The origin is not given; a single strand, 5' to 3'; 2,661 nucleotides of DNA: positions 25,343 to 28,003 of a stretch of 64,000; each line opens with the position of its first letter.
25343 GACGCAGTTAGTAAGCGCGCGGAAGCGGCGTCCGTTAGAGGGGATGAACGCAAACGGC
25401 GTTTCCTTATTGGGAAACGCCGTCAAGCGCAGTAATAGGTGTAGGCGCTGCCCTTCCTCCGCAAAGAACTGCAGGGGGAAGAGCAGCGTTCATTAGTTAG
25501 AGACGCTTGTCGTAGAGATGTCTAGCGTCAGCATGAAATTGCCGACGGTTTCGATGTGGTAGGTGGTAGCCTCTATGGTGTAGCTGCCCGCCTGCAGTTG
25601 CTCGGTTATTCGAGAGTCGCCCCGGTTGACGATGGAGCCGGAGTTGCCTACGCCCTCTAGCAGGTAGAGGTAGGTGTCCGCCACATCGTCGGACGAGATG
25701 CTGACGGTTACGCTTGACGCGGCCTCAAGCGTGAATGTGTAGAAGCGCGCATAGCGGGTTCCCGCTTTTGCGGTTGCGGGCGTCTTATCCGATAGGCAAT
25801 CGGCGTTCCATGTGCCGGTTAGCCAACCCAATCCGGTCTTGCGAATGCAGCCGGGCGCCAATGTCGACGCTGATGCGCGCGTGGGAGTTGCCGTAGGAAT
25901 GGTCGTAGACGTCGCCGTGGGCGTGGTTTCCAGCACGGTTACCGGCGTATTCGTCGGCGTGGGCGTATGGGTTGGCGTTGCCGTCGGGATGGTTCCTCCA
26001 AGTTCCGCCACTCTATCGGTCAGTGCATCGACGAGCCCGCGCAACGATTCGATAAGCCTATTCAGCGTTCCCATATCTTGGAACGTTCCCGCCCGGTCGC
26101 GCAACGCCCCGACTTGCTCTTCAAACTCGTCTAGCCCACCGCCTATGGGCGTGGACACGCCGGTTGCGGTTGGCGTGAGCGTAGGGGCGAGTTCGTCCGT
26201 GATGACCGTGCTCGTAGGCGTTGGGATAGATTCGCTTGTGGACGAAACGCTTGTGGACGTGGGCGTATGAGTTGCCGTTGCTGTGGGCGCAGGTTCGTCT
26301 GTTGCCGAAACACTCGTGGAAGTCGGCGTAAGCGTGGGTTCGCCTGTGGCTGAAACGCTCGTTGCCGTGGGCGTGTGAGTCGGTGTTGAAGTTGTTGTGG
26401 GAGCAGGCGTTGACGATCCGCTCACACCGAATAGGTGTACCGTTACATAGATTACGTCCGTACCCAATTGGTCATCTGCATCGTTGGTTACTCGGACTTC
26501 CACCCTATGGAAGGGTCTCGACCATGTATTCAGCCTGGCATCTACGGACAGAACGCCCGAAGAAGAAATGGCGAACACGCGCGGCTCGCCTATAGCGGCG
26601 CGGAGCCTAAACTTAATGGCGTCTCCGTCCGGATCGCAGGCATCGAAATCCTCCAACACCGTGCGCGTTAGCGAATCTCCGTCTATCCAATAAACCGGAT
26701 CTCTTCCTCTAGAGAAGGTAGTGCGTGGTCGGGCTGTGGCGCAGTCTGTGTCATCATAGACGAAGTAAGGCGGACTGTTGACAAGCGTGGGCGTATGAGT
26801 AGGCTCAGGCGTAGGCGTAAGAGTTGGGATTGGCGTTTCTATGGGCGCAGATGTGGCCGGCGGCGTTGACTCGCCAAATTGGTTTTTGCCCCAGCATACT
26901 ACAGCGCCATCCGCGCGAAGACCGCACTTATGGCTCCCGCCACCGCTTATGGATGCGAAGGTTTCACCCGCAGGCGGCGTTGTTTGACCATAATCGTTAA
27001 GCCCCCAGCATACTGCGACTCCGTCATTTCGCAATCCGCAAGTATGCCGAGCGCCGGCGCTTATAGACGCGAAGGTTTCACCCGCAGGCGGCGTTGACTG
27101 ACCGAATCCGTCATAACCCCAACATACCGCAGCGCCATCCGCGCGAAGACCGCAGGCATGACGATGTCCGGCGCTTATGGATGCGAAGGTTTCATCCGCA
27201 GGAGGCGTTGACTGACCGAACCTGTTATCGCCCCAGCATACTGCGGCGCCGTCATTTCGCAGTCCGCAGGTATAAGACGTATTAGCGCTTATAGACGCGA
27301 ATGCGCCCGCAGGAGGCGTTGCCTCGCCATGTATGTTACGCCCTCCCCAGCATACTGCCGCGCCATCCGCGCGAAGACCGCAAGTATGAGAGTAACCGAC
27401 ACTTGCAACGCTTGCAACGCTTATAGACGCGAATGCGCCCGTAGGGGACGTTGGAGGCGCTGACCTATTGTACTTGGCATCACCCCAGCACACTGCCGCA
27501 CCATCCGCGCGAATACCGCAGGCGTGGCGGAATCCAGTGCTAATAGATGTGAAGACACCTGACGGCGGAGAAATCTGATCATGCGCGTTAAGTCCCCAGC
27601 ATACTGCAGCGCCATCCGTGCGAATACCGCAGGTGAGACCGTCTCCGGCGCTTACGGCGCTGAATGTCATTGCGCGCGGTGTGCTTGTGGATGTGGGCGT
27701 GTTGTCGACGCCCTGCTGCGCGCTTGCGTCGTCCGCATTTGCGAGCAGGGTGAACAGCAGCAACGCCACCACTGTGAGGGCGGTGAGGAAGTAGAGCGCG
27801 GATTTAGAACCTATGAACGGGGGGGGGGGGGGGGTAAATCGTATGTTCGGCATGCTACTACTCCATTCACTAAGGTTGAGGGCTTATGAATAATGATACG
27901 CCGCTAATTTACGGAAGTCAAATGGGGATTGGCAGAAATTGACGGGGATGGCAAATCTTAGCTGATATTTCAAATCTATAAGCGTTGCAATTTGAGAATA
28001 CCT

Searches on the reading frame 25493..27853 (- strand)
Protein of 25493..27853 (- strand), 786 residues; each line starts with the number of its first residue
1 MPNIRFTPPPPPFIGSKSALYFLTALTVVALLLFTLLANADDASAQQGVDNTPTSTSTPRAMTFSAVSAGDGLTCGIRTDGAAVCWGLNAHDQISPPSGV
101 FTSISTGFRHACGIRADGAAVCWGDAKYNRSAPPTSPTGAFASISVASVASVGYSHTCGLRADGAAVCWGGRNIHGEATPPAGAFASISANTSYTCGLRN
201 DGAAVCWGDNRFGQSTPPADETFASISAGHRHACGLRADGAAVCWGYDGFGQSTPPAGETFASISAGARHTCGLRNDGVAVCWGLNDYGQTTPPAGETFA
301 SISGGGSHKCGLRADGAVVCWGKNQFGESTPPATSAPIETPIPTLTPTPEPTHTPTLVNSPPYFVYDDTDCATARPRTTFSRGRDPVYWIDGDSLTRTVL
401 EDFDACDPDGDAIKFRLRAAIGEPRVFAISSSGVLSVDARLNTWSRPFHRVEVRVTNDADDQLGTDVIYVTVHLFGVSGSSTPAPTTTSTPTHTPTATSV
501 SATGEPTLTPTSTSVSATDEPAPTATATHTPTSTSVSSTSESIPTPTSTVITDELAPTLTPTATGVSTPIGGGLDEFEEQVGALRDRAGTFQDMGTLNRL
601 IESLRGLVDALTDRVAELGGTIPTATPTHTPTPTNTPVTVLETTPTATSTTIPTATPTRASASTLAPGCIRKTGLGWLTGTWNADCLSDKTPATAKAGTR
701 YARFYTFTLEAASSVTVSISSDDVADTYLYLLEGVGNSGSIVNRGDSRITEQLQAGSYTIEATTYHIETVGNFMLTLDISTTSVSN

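Call 81: search_protein_families(library=pfam, proteins=[window:25493-27853:-], max_evalue=0.001)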
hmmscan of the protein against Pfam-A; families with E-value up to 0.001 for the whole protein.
window:25493-27853:- (786 aa): 3 families
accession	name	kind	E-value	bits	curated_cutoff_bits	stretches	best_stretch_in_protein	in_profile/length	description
PF13540.12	RCC1_2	-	1.5e-50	168.2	22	7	262-290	2-30/30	Regulator of chromosome condensation (RCC1) repeat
PF25390.1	WD40_RLD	-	5.8e-29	102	150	2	178-335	84-284/363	RCC1-like domain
PF04151.21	PPC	-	0.00026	22.2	25.9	0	703-766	3-65/70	Bacterial pre-peptidase C-terminal domain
